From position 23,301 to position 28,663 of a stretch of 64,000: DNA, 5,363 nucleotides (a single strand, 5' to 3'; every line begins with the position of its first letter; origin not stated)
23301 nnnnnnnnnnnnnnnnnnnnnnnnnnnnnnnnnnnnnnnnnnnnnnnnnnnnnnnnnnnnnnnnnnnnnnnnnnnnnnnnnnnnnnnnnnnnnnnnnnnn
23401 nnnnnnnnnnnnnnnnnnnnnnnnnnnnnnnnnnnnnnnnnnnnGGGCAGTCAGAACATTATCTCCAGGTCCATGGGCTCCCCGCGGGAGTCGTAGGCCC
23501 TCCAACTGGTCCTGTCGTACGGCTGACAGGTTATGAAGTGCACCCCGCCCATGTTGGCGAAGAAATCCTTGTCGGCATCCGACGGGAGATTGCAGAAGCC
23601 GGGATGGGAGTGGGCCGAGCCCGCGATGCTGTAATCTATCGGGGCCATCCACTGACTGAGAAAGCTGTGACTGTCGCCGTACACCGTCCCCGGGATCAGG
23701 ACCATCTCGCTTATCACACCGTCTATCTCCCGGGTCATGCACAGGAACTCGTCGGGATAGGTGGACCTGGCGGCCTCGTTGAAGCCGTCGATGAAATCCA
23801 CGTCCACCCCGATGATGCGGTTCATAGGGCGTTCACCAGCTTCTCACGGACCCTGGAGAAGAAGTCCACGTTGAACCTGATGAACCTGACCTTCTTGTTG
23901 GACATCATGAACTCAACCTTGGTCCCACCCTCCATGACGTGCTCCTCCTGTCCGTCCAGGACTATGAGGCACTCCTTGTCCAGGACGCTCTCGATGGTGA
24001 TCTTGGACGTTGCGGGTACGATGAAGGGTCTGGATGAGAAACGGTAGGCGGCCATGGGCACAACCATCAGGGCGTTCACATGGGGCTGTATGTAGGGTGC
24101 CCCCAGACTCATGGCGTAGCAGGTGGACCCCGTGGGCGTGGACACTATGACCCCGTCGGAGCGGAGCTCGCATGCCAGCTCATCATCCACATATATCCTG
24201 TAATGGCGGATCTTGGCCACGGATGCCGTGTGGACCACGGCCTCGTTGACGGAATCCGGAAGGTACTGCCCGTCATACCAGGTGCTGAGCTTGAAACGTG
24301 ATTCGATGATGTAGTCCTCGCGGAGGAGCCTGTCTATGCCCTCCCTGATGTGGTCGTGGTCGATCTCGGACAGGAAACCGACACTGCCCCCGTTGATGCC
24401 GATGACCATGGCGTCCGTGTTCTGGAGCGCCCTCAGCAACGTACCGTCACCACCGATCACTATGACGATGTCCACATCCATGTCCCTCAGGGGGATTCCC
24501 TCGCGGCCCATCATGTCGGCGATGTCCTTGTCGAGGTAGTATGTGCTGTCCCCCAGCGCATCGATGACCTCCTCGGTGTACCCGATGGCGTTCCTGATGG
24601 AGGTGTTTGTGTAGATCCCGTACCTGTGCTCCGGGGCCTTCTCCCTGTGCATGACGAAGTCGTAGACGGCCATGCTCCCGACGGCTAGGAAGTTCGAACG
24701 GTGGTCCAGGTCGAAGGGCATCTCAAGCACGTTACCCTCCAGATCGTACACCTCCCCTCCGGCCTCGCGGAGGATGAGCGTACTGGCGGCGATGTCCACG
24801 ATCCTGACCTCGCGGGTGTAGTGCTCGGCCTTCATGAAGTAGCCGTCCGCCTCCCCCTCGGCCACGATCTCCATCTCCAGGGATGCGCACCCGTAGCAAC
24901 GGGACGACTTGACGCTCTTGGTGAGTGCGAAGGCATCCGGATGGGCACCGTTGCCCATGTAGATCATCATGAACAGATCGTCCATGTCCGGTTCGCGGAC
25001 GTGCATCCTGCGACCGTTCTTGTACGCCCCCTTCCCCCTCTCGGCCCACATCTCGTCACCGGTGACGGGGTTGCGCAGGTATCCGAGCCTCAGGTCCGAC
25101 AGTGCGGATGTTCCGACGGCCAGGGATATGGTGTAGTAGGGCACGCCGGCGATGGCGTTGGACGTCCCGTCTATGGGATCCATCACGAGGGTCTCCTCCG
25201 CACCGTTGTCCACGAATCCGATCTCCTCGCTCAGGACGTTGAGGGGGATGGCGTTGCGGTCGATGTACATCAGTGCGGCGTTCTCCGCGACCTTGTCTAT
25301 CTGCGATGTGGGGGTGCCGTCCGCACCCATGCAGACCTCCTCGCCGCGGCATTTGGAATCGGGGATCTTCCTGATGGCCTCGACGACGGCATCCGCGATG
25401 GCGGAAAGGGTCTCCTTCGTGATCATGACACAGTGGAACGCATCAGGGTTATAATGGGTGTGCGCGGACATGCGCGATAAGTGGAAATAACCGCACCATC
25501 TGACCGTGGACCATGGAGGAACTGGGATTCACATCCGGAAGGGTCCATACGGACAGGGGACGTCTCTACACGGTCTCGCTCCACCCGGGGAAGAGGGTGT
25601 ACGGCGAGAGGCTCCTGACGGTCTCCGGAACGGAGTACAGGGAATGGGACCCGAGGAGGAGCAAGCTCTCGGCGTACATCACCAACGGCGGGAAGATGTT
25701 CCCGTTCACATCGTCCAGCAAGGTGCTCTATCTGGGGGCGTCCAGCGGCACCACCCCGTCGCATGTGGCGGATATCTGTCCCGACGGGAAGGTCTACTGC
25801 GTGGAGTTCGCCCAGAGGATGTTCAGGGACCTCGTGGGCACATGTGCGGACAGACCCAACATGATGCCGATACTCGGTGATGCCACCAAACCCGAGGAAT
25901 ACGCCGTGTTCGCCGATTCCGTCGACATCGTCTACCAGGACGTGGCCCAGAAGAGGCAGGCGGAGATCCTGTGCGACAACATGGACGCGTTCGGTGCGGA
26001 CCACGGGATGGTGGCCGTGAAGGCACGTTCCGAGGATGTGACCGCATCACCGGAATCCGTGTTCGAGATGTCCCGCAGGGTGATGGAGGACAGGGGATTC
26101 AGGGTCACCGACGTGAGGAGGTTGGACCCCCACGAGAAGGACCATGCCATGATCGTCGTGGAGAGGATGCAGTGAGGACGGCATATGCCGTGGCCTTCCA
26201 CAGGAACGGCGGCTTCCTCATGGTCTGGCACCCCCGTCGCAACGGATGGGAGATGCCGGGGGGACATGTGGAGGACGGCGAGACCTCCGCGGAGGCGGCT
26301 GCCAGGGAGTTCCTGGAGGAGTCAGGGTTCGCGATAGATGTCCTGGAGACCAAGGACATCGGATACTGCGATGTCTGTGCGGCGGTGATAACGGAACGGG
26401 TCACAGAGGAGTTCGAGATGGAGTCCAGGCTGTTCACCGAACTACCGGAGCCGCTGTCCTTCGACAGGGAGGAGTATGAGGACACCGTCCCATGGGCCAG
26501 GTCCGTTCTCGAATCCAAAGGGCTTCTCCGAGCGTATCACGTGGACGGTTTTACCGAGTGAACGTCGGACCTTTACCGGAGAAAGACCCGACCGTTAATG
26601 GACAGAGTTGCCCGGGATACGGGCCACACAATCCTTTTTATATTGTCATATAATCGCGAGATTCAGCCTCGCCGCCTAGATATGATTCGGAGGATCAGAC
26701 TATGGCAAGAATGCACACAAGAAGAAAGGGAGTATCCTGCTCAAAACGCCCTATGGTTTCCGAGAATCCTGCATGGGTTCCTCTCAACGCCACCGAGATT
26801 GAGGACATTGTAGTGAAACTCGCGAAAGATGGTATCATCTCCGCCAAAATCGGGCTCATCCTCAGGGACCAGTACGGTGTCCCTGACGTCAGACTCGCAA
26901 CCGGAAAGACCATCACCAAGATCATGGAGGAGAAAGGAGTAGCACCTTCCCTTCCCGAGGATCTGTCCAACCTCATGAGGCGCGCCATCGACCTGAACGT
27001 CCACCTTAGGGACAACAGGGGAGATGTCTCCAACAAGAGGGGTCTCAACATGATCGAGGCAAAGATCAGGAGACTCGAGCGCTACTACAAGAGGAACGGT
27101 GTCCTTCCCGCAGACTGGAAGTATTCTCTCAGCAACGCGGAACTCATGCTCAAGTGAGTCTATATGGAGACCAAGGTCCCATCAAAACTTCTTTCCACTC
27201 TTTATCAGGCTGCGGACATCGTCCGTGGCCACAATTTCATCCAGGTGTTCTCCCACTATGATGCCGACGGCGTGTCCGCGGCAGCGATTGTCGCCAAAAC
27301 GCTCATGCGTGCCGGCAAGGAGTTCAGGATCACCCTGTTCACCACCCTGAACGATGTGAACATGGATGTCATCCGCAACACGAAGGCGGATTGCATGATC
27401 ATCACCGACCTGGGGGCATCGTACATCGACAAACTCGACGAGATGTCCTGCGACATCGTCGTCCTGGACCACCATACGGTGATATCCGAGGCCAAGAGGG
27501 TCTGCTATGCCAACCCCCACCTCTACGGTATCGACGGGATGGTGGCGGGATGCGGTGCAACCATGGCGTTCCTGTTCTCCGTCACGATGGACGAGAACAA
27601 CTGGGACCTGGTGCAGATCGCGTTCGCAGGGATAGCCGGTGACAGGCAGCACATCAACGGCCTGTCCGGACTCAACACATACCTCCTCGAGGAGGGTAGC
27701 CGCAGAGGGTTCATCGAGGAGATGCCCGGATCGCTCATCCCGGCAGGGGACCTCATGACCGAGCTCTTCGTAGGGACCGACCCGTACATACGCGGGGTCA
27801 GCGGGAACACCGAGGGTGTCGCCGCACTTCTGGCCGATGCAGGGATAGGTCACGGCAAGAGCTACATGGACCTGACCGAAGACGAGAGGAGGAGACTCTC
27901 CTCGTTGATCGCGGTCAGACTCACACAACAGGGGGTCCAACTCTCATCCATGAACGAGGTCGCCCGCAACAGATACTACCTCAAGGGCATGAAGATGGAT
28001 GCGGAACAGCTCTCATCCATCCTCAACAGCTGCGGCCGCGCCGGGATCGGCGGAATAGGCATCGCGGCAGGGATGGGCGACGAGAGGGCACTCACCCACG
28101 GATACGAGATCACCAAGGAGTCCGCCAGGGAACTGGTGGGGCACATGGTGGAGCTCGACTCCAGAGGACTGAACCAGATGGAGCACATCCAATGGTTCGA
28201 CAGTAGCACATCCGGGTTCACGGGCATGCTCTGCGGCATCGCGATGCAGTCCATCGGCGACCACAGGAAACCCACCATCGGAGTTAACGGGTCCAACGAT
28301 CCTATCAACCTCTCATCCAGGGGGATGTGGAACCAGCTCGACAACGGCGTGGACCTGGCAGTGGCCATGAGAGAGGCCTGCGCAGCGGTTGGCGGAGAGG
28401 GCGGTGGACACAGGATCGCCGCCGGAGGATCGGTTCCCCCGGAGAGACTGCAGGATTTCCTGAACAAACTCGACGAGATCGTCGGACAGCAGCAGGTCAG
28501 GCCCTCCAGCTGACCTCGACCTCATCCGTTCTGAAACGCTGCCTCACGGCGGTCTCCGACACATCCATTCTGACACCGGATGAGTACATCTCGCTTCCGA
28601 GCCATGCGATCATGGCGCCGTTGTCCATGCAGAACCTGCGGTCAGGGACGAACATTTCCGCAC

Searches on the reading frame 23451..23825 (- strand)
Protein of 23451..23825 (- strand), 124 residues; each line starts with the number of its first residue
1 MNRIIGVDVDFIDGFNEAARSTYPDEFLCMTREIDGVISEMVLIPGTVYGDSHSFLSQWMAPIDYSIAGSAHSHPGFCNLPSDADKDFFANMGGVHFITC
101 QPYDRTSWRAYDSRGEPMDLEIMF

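Call 43: search_protein_families(library=pfam, proteins=[window:23451-23825:-], max_evalue=0.01)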
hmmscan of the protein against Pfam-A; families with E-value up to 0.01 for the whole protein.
window:23451-23825:- (124 aa): 1 family
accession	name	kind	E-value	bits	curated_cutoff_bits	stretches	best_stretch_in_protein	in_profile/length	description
PF14464.11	Prok-JAB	-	3.8e-07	30.4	25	1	59-110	60-113/114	Prokaryotic homologs of the JAB domain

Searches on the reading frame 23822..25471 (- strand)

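Call 62: search_protein_families(library=pfam, proteins=[window:23822-25471:-])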
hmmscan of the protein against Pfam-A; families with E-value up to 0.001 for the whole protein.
window:23822-25471:- (549 aa): 3 families
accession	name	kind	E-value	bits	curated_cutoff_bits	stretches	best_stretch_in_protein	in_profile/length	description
PF20143.4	NAD_kinase_C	-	2.3e-32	111.8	23.7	1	409-532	2-125/126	ATP-NAD kinase C-terminal domain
PF00459.30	Inositol_P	-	9.6e-28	97.9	27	1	31-258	18-248/271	Inositol monophosphatase family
PF01513.26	NAD_kinase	-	1.7e-13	51.5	25.5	1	323-387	63-130/130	ATP-NAD kinase N-terminal domain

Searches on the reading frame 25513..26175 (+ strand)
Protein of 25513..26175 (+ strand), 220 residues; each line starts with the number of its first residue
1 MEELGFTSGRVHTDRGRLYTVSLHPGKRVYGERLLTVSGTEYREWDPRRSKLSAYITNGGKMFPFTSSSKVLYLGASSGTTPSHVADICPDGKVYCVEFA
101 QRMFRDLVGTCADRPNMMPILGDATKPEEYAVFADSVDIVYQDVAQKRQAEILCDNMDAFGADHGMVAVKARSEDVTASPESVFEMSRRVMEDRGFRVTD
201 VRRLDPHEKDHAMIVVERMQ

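Call 44: search_protein_families(library=pfam, proteins=[window:25513-26175:+], max_evalue=0.01)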
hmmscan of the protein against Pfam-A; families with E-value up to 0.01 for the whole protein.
window:25513-26175:+ (220 aa): 1 family
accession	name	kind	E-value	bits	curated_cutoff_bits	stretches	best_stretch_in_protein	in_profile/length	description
PF01269.23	Fibrillarin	-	1.9e-76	256.7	27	1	14-217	18-224/227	Fibrillarin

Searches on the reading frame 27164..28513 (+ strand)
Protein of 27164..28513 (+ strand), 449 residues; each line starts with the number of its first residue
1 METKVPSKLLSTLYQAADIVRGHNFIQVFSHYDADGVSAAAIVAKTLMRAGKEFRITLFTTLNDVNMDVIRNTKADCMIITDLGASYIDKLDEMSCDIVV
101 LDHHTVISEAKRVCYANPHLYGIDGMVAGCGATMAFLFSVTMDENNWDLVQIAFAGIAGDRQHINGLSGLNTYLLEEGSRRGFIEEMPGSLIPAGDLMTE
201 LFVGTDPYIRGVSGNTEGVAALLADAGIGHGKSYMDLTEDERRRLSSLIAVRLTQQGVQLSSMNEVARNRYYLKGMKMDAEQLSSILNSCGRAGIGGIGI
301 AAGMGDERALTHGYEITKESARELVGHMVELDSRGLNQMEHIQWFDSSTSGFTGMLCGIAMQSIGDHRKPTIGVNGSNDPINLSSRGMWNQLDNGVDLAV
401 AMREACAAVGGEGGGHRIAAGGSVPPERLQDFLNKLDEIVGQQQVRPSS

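Call 4: search_protein_families(library=pfam, proteins=[window:27164-28513:+])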
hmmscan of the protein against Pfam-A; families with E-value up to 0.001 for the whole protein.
window:27164-28513:+ (449 aa): 3 families
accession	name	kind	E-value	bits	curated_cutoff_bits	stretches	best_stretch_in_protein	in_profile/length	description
PF02272.25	DHHA1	-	9.6e-12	45.7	25.9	1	369-441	31-101/102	DHHA1 domain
PF01368.27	DHH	-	1.2e-09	39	28.1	1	26-141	2-104/125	DHH family, N-terminal domain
PF21763.2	DHH_CID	-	7.7e-06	26.7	27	1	203-265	15-82/84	DHH-CID domain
